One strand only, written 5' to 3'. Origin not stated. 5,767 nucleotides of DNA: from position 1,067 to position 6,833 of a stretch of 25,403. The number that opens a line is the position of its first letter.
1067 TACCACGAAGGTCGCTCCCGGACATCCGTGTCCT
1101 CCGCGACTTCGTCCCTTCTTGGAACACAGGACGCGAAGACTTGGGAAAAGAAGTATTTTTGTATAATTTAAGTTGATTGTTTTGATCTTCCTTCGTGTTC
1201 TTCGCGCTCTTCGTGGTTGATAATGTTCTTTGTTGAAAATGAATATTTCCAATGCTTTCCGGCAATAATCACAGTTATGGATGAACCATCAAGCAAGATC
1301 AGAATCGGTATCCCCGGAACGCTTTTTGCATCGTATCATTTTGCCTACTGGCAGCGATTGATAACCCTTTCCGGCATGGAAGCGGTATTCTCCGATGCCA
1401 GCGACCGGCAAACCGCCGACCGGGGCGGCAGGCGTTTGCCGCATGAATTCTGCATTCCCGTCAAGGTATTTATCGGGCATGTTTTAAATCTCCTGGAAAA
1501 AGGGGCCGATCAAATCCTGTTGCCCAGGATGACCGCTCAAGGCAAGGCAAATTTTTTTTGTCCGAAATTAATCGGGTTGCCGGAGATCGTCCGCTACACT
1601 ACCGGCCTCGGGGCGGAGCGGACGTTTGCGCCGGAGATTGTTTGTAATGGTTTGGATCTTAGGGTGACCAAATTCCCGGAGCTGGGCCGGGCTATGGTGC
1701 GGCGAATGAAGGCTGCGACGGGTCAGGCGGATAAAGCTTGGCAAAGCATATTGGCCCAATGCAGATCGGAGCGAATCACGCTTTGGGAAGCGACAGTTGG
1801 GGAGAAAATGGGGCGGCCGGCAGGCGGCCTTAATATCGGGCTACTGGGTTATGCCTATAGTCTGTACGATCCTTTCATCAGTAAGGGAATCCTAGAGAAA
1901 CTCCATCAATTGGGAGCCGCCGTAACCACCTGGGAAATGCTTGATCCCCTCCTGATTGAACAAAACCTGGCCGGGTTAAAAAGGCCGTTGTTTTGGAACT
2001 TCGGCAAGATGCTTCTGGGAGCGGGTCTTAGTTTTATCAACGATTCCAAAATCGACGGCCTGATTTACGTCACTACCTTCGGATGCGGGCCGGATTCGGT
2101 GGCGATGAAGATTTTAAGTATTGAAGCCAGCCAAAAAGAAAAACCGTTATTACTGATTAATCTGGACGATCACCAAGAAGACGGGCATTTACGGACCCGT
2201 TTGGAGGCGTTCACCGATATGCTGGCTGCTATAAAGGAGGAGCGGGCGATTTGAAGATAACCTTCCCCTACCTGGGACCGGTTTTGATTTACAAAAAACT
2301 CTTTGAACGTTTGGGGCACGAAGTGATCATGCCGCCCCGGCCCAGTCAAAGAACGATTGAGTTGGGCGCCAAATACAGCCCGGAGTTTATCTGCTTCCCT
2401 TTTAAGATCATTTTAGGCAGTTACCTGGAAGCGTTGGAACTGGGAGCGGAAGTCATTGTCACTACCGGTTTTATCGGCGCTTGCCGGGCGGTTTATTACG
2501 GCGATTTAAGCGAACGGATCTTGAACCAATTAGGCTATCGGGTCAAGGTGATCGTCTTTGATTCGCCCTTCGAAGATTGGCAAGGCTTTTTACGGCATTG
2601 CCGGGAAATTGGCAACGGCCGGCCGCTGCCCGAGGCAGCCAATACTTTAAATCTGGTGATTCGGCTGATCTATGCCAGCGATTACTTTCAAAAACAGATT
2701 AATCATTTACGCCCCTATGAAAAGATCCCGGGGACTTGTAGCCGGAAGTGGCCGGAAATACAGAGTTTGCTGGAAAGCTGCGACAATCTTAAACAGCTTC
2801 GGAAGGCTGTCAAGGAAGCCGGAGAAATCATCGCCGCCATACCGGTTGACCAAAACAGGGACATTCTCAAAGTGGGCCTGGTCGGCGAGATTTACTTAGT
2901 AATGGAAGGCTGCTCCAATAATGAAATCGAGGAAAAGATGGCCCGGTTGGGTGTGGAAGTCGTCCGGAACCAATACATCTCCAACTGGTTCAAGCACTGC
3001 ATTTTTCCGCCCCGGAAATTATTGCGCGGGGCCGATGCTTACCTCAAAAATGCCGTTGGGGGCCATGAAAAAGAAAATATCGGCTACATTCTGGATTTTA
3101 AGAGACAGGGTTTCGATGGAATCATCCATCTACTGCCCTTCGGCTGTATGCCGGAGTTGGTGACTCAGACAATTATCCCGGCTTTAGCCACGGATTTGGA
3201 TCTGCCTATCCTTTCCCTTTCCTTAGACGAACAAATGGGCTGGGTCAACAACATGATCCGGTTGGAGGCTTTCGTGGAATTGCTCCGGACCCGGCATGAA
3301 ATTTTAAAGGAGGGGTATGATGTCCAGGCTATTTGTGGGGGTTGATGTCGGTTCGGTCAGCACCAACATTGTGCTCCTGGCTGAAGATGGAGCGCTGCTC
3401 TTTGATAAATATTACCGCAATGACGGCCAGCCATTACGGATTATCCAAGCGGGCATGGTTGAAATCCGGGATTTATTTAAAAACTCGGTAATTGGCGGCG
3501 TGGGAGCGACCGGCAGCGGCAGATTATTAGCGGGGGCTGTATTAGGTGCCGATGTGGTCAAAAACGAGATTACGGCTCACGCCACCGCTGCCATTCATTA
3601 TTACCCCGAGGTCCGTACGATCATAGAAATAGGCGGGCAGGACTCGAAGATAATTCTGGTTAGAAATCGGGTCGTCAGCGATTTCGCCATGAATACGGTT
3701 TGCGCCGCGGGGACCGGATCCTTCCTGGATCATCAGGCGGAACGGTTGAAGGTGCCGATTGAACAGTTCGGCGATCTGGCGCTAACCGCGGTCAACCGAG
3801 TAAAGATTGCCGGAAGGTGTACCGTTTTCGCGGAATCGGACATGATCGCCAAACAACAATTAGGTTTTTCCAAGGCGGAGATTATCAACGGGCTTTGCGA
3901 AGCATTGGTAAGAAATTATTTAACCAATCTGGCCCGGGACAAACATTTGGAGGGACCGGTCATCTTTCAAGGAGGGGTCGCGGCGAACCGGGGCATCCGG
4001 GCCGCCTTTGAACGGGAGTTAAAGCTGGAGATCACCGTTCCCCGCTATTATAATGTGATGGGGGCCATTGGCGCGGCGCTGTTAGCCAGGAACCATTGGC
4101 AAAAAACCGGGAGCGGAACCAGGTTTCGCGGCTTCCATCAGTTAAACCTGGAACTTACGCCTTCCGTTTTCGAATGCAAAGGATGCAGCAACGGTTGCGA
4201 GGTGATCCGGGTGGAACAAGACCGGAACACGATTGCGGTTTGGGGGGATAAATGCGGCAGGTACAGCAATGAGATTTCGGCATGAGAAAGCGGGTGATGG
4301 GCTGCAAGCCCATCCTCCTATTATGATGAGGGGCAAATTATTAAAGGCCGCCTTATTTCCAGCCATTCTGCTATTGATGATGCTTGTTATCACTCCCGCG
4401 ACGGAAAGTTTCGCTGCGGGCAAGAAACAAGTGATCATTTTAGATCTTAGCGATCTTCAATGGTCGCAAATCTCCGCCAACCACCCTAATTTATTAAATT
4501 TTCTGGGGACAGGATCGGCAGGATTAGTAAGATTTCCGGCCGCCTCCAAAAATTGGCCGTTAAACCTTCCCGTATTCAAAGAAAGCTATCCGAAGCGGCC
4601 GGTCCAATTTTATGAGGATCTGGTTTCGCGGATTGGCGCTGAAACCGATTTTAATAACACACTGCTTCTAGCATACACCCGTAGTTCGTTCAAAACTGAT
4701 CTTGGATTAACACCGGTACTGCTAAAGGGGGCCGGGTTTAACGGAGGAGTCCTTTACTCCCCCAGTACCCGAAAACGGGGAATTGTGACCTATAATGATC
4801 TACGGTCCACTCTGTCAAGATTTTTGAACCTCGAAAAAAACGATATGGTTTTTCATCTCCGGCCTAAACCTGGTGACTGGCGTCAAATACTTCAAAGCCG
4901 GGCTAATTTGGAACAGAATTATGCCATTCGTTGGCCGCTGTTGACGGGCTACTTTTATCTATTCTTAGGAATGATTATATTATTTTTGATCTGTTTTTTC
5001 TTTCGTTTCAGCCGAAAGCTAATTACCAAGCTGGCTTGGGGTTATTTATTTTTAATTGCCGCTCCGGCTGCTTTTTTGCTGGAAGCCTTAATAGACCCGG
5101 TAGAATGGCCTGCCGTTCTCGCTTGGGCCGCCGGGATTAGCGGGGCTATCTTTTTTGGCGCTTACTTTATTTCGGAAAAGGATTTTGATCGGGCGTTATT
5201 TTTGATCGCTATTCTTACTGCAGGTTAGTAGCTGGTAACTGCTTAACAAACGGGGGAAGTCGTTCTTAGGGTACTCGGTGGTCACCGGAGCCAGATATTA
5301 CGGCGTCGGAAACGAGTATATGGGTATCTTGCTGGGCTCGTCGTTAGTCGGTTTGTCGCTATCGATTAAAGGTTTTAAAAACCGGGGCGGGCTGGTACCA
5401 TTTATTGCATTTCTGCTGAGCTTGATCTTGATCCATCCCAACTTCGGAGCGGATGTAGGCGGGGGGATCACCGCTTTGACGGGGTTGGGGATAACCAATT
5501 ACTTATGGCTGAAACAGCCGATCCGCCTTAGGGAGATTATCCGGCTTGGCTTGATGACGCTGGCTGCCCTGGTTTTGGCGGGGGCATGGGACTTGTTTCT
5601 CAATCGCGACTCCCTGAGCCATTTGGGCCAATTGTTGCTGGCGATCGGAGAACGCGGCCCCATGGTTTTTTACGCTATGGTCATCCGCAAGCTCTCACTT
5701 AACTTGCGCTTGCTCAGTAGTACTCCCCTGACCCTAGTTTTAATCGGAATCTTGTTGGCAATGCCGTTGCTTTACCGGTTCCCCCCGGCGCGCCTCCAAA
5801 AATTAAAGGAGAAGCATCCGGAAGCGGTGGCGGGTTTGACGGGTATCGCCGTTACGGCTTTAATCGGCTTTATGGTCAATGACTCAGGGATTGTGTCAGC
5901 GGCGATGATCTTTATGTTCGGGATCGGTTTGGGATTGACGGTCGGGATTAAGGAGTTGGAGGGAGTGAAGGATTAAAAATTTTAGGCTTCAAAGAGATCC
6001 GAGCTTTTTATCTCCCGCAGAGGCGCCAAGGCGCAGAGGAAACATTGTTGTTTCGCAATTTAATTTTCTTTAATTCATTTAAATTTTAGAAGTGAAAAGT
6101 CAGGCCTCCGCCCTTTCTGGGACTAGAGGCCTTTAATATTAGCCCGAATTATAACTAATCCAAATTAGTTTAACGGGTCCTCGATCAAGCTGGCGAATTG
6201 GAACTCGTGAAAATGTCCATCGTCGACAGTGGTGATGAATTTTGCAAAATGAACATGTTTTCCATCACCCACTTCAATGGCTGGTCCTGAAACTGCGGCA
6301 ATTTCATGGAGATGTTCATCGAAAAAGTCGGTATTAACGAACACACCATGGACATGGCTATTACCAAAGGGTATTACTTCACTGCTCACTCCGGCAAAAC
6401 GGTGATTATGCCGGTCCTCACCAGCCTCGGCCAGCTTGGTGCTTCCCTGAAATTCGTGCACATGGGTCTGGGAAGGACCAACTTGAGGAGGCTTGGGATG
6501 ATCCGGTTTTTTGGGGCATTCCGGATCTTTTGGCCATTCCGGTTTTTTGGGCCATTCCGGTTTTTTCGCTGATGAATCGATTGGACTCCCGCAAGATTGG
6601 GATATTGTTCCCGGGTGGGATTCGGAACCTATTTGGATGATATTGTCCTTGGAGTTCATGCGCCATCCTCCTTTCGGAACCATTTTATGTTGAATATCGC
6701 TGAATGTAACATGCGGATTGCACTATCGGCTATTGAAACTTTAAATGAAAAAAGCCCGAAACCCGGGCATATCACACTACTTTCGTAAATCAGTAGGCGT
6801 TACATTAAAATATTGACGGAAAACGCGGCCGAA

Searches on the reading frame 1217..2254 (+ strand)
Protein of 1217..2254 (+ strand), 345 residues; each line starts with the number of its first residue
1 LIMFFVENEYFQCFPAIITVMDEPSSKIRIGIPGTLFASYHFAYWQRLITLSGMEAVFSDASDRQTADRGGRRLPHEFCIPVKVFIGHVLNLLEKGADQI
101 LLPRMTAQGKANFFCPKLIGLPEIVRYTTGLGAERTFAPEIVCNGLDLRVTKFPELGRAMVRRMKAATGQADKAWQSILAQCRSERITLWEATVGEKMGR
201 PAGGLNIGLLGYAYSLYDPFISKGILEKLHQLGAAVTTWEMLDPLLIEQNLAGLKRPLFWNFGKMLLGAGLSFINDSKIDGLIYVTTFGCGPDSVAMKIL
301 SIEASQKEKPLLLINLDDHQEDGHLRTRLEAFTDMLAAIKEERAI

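Call 85: search_protein_families(library=pfam, proteins=[window:1217-2254:+], max_evalue=0.00001)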
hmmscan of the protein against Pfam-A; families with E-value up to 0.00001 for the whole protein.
window:1217-2254:+ (345 aa): 2 families
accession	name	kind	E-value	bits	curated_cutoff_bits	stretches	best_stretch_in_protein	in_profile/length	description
PF09989.15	DUF2229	-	1.7e-35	123.1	29.4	1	29-241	1-217/218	CoA enzyme activase uncharacterised domain (DUF2229)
PF06050.19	HGD-D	-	6.9e-09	36.2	28.4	1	273-336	278-342/342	2-hydroxyglutaryl-CoA dehydratase, D-component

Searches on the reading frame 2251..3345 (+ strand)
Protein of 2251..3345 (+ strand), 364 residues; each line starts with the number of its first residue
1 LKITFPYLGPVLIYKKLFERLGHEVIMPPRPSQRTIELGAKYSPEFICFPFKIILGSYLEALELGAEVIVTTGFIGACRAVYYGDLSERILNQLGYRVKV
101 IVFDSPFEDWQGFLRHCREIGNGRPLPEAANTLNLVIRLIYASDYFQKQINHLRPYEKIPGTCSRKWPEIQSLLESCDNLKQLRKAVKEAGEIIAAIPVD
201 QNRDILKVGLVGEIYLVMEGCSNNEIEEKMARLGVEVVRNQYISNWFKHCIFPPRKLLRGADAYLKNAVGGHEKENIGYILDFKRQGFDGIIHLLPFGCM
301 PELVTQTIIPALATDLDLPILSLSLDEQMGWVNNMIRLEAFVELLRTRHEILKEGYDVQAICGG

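Call 85: search_protein_families(library=pfam, proteins=[window:2251-3345:+], max_evalue=0.00001)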
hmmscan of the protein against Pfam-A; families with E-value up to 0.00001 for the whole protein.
window:2251-3345:+ (364 aa): 2 families
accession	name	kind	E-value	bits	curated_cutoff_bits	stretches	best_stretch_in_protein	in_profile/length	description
PF09989.15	DUF2229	-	4e-11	43.4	29.4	1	13-60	16-64/218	CoA enzyme activase uncharacterised domain (DUF2229)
PF06050.19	HGD-D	-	1.9e-07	31.4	28.4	0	284-345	280-342/342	2-hydroxyglutaryl-CoA dehydratase, D-component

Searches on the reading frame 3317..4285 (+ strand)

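Call 85: search_protein_families(library=pfam, proteins=[window:3317-4285:+], max_evalue=0.00001)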
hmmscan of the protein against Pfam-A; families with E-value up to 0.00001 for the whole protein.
window:3317-4285:+ (322 aa): 1 family
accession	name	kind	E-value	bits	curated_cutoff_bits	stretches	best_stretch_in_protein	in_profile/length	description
PF01869.26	BcrAD_BadFG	-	4e-47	161.4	31.5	1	7-257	1-271/271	BadF/BadG/BcrA/BcrD ATPase family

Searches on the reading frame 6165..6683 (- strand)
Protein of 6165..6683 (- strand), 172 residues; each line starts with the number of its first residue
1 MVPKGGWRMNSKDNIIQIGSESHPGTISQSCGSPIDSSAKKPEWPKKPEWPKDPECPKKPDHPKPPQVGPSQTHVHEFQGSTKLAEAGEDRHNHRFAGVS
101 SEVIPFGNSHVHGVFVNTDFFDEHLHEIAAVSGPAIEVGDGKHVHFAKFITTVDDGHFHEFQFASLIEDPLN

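Call 85: search_protein_families(library=pfam, proteins=[window:6165-6683:-], max_evalue=0.00001)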
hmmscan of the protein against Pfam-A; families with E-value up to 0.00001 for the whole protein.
window:6165-6683:- (172 aa): 1 family
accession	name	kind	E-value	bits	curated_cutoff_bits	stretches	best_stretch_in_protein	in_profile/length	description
PF12788.12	YmaF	-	2.3e-36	124.6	27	1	72-167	2-97/97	YmaF family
